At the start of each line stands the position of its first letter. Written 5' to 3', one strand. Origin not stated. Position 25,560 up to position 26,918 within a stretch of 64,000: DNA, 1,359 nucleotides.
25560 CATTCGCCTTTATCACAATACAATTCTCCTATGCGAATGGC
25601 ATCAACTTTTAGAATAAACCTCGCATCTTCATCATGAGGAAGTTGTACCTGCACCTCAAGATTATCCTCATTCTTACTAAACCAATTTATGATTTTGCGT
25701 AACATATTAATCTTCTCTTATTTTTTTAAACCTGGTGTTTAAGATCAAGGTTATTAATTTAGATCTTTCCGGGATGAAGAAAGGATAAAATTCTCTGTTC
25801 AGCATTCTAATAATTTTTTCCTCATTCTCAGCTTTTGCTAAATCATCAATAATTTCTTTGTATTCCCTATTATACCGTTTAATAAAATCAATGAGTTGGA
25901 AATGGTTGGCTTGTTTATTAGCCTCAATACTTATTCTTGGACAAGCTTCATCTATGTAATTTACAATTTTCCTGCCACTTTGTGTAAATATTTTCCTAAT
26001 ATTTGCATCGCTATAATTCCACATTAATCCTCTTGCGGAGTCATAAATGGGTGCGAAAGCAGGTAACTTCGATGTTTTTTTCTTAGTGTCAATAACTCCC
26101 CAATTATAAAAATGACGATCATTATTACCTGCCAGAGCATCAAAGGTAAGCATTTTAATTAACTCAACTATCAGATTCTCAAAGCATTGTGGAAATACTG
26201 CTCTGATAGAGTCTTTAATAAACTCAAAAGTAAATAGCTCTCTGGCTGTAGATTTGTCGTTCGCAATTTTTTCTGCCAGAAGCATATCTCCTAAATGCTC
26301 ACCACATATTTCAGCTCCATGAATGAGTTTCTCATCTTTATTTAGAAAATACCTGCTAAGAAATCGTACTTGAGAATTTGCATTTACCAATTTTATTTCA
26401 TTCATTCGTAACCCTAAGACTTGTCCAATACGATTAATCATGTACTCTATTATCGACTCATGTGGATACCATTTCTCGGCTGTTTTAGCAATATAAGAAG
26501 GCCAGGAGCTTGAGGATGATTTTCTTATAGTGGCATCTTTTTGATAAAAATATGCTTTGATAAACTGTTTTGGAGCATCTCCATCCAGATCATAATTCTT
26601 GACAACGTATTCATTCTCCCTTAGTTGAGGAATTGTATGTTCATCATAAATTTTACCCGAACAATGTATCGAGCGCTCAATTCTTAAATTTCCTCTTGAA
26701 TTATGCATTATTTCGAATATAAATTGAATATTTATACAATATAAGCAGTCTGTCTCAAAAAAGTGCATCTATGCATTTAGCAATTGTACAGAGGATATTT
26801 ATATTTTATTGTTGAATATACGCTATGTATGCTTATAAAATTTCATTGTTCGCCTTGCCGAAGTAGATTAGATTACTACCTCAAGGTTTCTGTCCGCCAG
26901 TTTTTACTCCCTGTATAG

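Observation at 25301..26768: Split HipA-like kinase with inverted gene order (kinase core first, N-subdomain-like protein second) and no HipB-type HTH partner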

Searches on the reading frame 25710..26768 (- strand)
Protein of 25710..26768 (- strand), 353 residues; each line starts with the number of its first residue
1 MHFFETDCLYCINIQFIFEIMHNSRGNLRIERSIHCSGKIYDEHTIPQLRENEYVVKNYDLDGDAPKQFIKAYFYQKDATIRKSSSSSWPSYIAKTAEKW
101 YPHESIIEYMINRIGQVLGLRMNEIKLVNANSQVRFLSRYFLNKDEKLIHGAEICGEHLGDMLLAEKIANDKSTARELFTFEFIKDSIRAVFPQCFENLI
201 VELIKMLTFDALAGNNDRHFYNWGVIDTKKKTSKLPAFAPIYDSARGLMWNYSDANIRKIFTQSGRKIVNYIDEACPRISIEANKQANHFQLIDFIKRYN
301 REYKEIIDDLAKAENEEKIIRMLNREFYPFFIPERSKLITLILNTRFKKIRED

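Call 3: search_protein_families(library=pfam, proteins=[window:25710-26768:-], max_evalue=1)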
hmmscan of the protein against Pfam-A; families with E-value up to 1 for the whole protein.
window:25710-26768:- (353 aa): 2 families
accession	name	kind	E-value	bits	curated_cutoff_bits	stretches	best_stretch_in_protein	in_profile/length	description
PF07804.18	HipA_C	-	3.9e-11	43.5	30.5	1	86-264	17-170/213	HipA-like C-terminal domain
PF06702.18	Fam20C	-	0.11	12.6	26.8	1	197-223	86-112/218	Golgi casein kinase, C-terminal, Fam20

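Call 4: search_protein_families(library=ncbifam, proteins=[window:25710-26768:-], max_evalue=1)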
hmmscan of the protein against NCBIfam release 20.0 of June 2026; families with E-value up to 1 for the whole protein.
window:25710-26768:- (353 aa): 2 families
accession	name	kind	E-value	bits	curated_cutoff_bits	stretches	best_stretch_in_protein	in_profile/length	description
NF040471.1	ydgH_STM1478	equivalog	0.12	11.6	350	1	54-86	156-188/319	DUF1471 family protein YdgH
NF004918.0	PRK06274.1-4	equivalog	0.24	11.1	278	0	74-133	85-142/202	indolepyruvate oxidoreductase subunit beta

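Call 5: search_protein_families(library=padloc, proteins=[window:25710-26768:-], max_evalue=1)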
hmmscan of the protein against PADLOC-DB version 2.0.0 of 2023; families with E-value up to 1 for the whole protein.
window:25710-26768:- (353 aa): 9 families
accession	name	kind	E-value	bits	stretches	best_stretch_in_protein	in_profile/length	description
PDLC04340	PDC-M03A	-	7.2e-32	109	1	104-350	46-272/280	-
PDLC04339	PDC-M03A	-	5.3e-24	83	1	103-351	46-285/293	-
PDLC04344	PDC-M03A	-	5.5e-20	70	1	103-316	47-265/305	-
PDLC04342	PDC-M03A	-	1.1e-17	62.6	1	96-275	44-220/299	-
PDLC04345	PDC-M03A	-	4.9e-17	60.1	1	98-323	44-271/302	-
PDLC04343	PDC-M03A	-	3.6e-07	27.6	1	108-297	123-313/370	-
PDLC04341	PDC-M03A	-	1.9e-06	25.6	1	204-264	150-210/294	-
PDLC04338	PDC-M03A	-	2.6e-06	24.7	1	206-275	262-330/428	-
PDLC04337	PDC-M03A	-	0.00062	17.4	1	203-244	90-129/250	-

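Call 14: find_homologous_proteins(query=window:25710-26768:-, max_evalue=0.001)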
Query window:25710-26768:- (353 aa): 882 proteins with E <= 0.001 among 1838 candidates; the best 120 are listed.
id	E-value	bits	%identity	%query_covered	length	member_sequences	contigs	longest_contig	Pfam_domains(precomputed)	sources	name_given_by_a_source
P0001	2.1e-237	805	100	100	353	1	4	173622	PF07804.19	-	-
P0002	4.7e-176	603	78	95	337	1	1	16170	PF07804.19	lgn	-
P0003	4.9e-175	600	77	93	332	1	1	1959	PF07804.19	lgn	-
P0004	2.0e-174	598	77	94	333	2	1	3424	PF07804.19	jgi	-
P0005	5.7e-174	596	79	93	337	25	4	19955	PF07804.19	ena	-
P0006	1.0e-170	585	76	94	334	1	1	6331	PF07804.19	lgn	-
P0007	2.2e-170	584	74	94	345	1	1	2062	PF07804.19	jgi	jgi:HipA-like C-terminal domain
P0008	3.3e-170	584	76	94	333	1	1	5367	PF07804.19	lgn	-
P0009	3.4e-169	580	76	93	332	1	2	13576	PF07804.19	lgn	-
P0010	3.5e-169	580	76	94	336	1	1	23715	PF07804.19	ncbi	-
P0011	2.8e-168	577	76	94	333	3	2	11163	PF07804.19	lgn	-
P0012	6.9e-167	573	75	94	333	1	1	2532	PF07804.19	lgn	-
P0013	1.2e-166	572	74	94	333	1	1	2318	PF07804.19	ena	-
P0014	2.2e-166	571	73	94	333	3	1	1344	PF07804.19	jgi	-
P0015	2.6e-166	571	73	94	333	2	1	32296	PF07804.19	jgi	jgi:hypothetical protein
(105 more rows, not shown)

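Call 16: find_encoding_contigs(protein=P0001, flank=6000, max_places=4)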
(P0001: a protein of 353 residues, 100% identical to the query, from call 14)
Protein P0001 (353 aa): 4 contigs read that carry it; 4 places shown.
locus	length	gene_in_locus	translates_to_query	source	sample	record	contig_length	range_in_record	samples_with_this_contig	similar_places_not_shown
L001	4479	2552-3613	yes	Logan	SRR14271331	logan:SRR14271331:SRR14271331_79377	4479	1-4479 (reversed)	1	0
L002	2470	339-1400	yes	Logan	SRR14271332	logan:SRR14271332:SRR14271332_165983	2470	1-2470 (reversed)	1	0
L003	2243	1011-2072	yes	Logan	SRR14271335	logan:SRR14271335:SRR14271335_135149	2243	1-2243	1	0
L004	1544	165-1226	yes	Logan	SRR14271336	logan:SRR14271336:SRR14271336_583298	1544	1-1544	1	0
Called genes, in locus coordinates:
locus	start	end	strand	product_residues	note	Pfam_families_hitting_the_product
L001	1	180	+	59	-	?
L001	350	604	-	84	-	PF04226:Transgly_assoc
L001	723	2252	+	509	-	PF01120:Alpha_L_fucos, PF00754:F5_F8_type_C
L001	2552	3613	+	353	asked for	PF07804:HipA_C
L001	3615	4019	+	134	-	PF13657:Couple_hipA (weak)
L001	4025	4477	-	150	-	?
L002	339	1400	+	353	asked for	PF07804:HipA_C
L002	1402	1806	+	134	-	PF13657:Couple_hipA (weak)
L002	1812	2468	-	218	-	?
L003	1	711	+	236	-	?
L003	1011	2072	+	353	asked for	PF07804:HipA_C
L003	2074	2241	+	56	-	?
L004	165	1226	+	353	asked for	PF07804:HipA_C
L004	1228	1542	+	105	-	?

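Call 23: find_related_loci(query=A1, collection=genome_contigs, flank=4000)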
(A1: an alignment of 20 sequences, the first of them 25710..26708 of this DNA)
Query A1 (333 aa) in genome_contigs; peptide patterns used: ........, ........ (x = any residue, [..] = any of these).
240 stretches matched a pattern; 218 encode a relative of the query (tblastn E <= 1e-3); the best 80 are kept; 80 distinct loci.
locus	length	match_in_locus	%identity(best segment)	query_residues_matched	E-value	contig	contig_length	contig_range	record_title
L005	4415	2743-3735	81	1-331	0e+0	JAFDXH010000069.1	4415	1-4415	MAG: Bacteroidetes bacterium isolate SZAS-20 CK_MAG-73__69__length-4415, whole genome shotgun sequence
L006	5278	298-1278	81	5-331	0e+0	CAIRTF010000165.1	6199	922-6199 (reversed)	MAG: uncultured Chitinophagaceae bacterium isolate VK_bin-2746 genome assembly, contig: bin-2746:165/217, whole genome s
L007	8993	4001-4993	78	1-331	2e-176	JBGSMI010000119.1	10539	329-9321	MAG: Ferruginibacter sp. isolate JTS-AC227 k141_4118246, whole genome shotgun sequence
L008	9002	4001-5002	72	1-331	2e-169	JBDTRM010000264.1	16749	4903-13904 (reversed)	MAG: Bacteroidia bacterium isolate cluster3_bin.247 NODE_12995_length_16749_cov_10.257158, whole genome shotgun sequence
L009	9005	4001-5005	70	1-332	5e-168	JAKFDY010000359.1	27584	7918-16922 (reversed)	MAG: Lacibacter sp. isolate LC059 contig-124_1513, whole genome shotgun sequence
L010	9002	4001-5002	69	1-331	7e-163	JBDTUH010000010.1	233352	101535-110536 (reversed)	MAG: Chitinophagaceae bacterium isolate cluster3_bin.4 NODE_34_length_233352_cov_13.799063, whole genome shotgun sequenc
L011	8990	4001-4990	70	5-331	2e-162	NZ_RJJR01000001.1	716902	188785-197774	Hanamia caeni strain BO-59 contig_1, whole genome shotgun sequence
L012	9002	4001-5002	69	1-331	3e-160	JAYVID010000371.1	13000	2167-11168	MAG: Ferruginibacter sp. isolate GL50_Down_metabinner_5 GL50_Down_metabinner_5_370, whole genome shotgun sequence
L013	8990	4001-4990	71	3-332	9e-157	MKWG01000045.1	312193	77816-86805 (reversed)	MAG: Sphingobacteriales bacterium 44-15 scnpilot_expt_750_bf_scaffold_82, whole genome shotgun sequence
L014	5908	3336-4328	69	4-331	3e-156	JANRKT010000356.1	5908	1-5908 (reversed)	MAG: Chitinophagaceae bacterium isolate bins.154 k141_786396, whole genome shotgun sequence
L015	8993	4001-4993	68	4-331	3e-152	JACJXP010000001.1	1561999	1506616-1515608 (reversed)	MAG: Chitinophagales bacterium isolate HK-STAS-BACT-15 HK-STAS-BACT-15_1, whole genome shotgun sequence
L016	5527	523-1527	67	4-331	2e-150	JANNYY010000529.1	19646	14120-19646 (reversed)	MAG: Chitinophagaceae bacterium isolate VAR_25_metabat_30 VAR_25_k141_1427980, whole genome shotgun sequence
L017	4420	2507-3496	66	6-332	4e-151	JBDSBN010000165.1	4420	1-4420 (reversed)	MAG: Ginsengibacter sp. isolate cluster1_bin.134 k127_156876, whole genome shotgun sequence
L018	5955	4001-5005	64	1-331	3e-146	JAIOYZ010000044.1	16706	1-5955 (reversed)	MAG: Bacteroidia bacterium isolate Tobar12.5m-G26 Tobar12-5m-20mill-C503, whole genome shotgun sequence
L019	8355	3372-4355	64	4-331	1e-144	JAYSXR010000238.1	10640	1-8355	MAG: Chitinophagaceae bacterium isolate GFS_13257 GFS_13257_237, whole genome shotgun sequence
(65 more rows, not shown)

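Call 28: search_solved_structures(query=A1, max_evalue=1, show_alignments=2)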
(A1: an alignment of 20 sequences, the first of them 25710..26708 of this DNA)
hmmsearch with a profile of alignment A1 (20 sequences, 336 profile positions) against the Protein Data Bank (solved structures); distinct sequences matched with E-value up to 1: 13.
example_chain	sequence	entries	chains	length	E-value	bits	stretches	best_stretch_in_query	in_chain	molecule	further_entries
3akj_A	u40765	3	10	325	1.2e-06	31.2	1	185-329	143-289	CtkA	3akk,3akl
5wrr_A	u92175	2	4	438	0.014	17.7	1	166-202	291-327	Pseudokinase FAM20A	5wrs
5yh2_A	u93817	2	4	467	0.016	17.6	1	166-202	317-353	Pseudokinase FAM20A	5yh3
7ab4_C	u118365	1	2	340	0.029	16.8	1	180-223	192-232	HipA_C domain-containing protein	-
7ab3_C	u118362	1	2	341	0.029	16.7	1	180-223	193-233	HipA_C domain-containing protein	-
7ab5_C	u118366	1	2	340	0.14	14.5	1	180-223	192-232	HipA_C domain-containing protein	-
8ezr_B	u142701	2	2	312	0.15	14.4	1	180-218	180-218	HipT(Lp)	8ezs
7vkb_A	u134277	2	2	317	0.15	14.4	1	180-218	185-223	HipA_C domain-containing protein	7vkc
2q6w_B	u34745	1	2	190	0.31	13.3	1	98-159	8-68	HLA class II histocompatibility antigen, DRB3-1 beta chain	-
7tm7_A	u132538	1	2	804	0.36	13.1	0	234-282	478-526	Alpha-1,4 glucan phosphorylase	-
3c5j_B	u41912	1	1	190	0.62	12.4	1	98-159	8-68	MHC class II antigen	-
4h1l_B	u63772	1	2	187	0.63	12.3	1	98-159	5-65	MHC class II antigen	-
4h25_B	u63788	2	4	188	0.65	12.3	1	98-159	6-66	MHC class II antigen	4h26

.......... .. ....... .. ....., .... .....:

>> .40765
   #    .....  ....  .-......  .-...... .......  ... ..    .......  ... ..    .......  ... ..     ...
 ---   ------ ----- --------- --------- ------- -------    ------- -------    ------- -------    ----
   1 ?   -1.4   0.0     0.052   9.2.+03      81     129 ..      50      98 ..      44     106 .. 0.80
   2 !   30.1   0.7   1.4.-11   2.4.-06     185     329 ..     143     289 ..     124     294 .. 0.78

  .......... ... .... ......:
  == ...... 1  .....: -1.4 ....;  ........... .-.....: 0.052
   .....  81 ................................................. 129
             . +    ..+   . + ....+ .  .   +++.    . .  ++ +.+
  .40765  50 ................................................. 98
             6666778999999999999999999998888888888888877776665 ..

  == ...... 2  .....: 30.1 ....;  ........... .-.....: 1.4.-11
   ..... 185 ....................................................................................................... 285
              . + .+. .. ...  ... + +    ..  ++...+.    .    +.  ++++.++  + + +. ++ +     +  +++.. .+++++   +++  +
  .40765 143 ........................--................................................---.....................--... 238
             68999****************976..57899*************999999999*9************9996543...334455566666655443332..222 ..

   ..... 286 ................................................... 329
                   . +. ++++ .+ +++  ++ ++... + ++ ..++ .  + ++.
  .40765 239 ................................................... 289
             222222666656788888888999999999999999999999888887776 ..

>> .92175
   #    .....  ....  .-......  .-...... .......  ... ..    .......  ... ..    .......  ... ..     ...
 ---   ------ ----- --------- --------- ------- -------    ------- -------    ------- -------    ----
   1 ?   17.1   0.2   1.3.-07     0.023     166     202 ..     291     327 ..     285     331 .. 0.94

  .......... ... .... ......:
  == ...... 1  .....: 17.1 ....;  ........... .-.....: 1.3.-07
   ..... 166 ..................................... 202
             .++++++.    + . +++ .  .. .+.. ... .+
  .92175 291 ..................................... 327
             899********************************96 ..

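Call 40: search_protein_representatives(alignment_id=A1)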
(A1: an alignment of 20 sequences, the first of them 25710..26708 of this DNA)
Query: 20 sequences, 336 profile positions. Proteins with E-value up to 0.001 (for the whole library): 1486; up to 1e-10: 487; up to 1e-30: 217. The best 150 are listed.
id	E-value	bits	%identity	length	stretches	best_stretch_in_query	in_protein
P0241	2.3e-141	487.2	-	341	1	3-335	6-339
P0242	1.7e-122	425.2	-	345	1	5-336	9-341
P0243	5.2e-118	410.5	-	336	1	4-335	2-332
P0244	1.2e-104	366.5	-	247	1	90-335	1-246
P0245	1.4e-104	366.3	-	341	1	6-334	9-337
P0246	1.2e-103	363.3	-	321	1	15-334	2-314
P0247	1.1e-101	356.7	-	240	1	3-228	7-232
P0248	1.5e-91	323.5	-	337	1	7-335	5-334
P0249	1.4e-87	310.4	-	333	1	15-336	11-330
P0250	3.0e-85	302.7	-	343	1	22-334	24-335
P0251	7.8e-85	301.4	-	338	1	6-333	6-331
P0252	2.8e-82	293.0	-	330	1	24-334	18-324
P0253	4.2e-82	292.4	-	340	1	5-332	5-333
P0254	1.0e-81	291.2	-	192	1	159-334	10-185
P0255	4.1e-81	289.2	-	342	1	23-334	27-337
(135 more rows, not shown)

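Call 42: predict_structure(alignment_id=A3)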
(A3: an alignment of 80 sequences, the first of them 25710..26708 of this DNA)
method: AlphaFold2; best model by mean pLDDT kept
length: 333 residues; sequences in the alignment: 80
mean_pLDDT: 90.7   pTM: 0.90
mean pLDDT of the five models: 90.7, 89.3, 87.5, 86.1, 81.6
residues with pLDDT >= 90: 227; 70-90: 92; 50-70: 12; < 50: 2
segments of 3 or more residues with pLDDT < 50: none
pLDDT, mean of each block of 10 residues (from residue 1): 73 90 93 87 74 86 88 86 91 95 91 90 89 95 93 92 97 96 96 88 90 87 78 94 82 90 95 97 98 98 98 97 97 92
secondary structure, 60 per line:
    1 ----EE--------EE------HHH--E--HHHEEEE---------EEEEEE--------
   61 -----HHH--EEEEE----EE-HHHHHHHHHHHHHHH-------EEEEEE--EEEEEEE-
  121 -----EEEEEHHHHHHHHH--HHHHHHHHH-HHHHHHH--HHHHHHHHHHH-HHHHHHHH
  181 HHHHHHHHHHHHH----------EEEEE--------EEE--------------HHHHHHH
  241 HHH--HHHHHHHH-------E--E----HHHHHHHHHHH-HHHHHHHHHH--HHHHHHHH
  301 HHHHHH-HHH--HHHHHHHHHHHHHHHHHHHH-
elements in order: E34-37 E47-52 E71-75 H83-97 E105-110 E113-119 E126-130 H131-139 H142-150 H152-158 H161-171 H173-193 E204-208 E217-219 H234-243 H246-253 H269-279 H281-290 H293-306 H313-332

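Call 45: fold_search(model_id=the predicted structure, library=pdb)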
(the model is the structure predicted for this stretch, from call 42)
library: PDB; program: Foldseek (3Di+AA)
matches with E <= 10: 1001; with E <= 0.001: 37
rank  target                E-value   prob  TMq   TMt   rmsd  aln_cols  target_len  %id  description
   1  3akk_B                4.2e-11  1.00  0.64  0.73   4.3       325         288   16  Crystal structure of A Helicobacter pylori proinflammatory kinase CtkA (released 2010-12-01)
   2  3akk_C                1.5e-10  1.00  0.70  0.80   3.5       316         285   16  Crystal structure of A Helicobacter pylori proinflammatory kinase CtkA (released 2010-12-01)
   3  3akj_A                1.6e-10  1.00  0.62  0.74   3.2       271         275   17  Crystal structure of A Helicobacter pylori proinflammatory kinase CtkA (released 2010-12-01)
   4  3akl_A                1.9e-10  1.00  0.69  0.80   3.4       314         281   16  Crystal structure of A Helicobacter pylori proinflammatory kinase CtkA (released 2010-12-01)
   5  3akk_D                1.9e-10  1.00  0.63  0.72   4.4       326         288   16  Crystal structure of A Helicobacter pylori proinflammatory kinase CtkA (released 2010-12-01)
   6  3akk_A                4.0e-10  1.00  0.69  0.77   3.9       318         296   17  Crystal structure of A Helicobacter pylori proinflammatory kinase CtkA (released 2010-12-01)
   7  3akl_C                6.0e-10  1.00  0.69  0.81   3.3       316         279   14  Crystal structure of A Helicobacter pylori proinflammatory kinase CtkA (released 2010-12-01)
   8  7vkc                  1.9e-06  1.00  0.50  0.52   5.8       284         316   16  Crystal structure of a bacterial Ser/Thr kinase (released 2022-06-29)
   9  8ezr_B                2.1e-06  1.00  0.51  0.61   5.2       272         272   18  Crystal structure of the HipS(Lp)-HipT(Lp) complex from Legionella pneumophila, native protein (released 2023-09-27)
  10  4pu5                  2.3e-06  1.00  0.55  0.43   5.8       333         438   15  Shewanella oneidensis Toxin Antitoxin System Toxin Protein HipA Bound with AMPPNP and Mg (released 2014-08-06)
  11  7wcf                  2.5e-06  1.00  0.52  0.54   4.6       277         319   17  Crystal structure of the kinase with AMP-PNP (released 2022-06-29)
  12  7vkb_A                3.8e-06  1.00  0.54  0.68   4.3       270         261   17  Crystal structure of the a bacterial kinase complex (released 2022-06-29)
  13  3dnt_A                4.5e-06  1.00  0.46  0.38   6.7       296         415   14  structures of MDT proteins (released 2009-01-27)
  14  8ezs_B                5.2e-06  1.00  0.50  0.61   5.3       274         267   16  Crystal structure of the HipS(Lp)-HipT(Lp) complex from Legionella pneumophila, Sel-met protein (released 2023-09-27)
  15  7ab3_F                7.2e-06  1.00  0.43  0.43   7.6       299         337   14  Crystal structure of the Escherichia coli toxin-antitoxin system HipBST (HipT S57A) (released 2022-01-12)
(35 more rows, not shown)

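Call 49: find_related_loci(query=A1, collection=viral_contigs, flank=6000)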
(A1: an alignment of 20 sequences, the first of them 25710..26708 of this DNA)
Query A1 (333 aa) in viral_contigs; peptide patterns used: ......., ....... (x = any residue, [..] = any of these).
111 stretches matched a pattern; 2 encode a relative of the query (tblastn E <= 1e-3); 2 distinct loci.
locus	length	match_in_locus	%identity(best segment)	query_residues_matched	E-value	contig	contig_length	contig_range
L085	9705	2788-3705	40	26-330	2e-67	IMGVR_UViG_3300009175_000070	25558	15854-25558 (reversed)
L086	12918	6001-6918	39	26-330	1e-64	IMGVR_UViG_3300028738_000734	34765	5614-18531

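Call 50: search_dna_similar(query=window:25710-26708:-, collection=plasmids, mode=protein, max_evalue=0.001, max_rows=25)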
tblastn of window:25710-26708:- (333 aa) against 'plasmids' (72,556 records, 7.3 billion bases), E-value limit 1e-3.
Records with a match: 1; places in all: 1; records where one place covers at least 80% of the query: 0.
Best place of each record, by identity: <60% 1.
By first word of the organism name: Nostoc 1.
By predicted mobility (MOB-suite, as given by PLSDB): mobilizable 1.
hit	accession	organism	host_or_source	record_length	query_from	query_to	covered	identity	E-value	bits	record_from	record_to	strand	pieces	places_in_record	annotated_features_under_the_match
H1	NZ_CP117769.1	Nostoc sp. UHCC 0926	whole organism,lichen surface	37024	80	228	45%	24.6%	3e-4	50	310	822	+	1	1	HipA-like protein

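Call 51: get_annotated_region(hit=H1, flank=3000)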
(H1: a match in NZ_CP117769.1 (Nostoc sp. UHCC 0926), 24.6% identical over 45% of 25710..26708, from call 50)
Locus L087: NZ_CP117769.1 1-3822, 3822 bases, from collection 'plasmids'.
description: Nostoc sp. UHCC 0926 plasmid pn5, complete sequence
organism: Nostoc sp. UHCC 0926 (NCBI taxid 3025190)
taxonomy: Bacteria; Cyanobacteriota; Cyanophyceae; Nostocales; Nostocaceae; Nostoc; Nostoc sp. UHCC 0926
host: -; source: whole organism,lichen surface; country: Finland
typing (MOB-suite, as given by PLSDB): mobilizable; relaxase MOBP
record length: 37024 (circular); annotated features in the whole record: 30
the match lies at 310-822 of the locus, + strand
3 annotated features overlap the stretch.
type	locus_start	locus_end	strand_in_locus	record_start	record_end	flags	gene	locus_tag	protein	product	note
CDS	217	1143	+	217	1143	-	-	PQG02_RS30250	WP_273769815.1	HipA-like protein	-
CDS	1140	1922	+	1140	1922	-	-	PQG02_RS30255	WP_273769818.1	HIRAN domain-containing protein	-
CDS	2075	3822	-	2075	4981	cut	-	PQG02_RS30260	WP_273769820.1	DUF499 domain-containing protein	-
